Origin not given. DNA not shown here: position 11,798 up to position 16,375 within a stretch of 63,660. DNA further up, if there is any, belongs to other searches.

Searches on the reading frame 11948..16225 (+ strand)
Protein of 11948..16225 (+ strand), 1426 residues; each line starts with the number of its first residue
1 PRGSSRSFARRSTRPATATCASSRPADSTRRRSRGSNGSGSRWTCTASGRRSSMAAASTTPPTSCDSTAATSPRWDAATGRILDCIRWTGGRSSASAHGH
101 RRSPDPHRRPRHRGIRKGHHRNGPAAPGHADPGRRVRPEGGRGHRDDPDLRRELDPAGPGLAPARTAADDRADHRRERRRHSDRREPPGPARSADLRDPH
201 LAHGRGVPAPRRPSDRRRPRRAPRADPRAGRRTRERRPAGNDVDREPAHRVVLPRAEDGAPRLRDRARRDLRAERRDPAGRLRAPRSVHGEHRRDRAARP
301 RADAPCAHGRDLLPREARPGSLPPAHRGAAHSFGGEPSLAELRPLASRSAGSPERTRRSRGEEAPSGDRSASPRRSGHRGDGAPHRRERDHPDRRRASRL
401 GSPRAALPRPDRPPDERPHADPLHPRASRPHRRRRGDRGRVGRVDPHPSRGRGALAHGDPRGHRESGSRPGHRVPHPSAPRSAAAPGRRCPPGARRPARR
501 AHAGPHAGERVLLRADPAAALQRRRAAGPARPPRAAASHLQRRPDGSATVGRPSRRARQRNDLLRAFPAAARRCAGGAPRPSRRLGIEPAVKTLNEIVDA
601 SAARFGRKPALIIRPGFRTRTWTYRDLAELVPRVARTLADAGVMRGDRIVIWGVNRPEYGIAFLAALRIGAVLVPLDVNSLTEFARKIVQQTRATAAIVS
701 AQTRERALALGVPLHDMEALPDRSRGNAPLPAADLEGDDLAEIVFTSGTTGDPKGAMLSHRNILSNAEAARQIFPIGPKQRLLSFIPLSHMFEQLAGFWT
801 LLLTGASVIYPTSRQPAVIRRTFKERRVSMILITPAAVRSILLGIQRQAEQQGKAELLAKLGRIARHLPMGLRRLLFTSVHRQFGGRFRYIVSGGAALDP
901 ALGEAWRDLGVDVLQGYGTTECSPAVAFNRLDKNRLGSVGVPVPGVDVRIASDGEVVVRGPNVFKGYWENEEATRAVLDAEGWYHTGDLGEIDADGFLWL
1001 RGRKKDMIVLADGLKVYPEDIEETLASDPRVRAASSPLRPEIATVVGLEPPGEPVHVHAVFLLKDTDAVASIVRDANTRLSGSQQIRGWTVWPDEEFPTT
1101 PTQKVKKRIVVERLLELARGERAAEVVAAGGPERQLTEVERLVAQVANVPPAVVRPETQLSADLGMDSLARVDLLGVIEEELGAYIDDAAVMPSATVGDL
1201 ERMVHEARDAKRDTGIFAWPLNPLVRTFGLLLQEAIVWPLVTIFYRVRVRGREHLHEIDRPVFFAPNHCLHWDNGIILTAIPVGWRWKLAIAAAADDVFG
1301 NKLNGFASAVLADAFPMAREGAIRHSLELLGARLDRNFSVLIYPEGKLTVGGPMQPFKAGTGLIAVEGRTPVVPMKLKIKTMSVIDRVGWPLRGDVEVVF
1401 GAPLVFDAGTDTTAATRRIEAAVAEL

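Call 41: search_protein_families(library=pfam, proteins=[window:11948-16225:+], max_evalue=0.00001)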
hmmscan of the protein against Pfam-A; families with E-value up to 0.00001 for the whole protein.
window:11948-16225:+ (1426 aa): 3 families
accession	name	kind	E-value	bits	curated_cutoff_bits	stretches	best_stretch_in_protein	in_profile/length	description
PF00501.34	AMP-binding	-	1.4e-76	258.2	29.9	1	599-968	2-384/384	AMP-binding enzyme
PF01553.26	Acyltransferase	-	1.7e-10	41.3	23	1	1246-1376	1-130/132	Acyltransferase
PF00550.31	PP-binding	-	2.3e-09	37.8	20.8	1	1139-1204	3-67/67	Phosphopantetheine attachment site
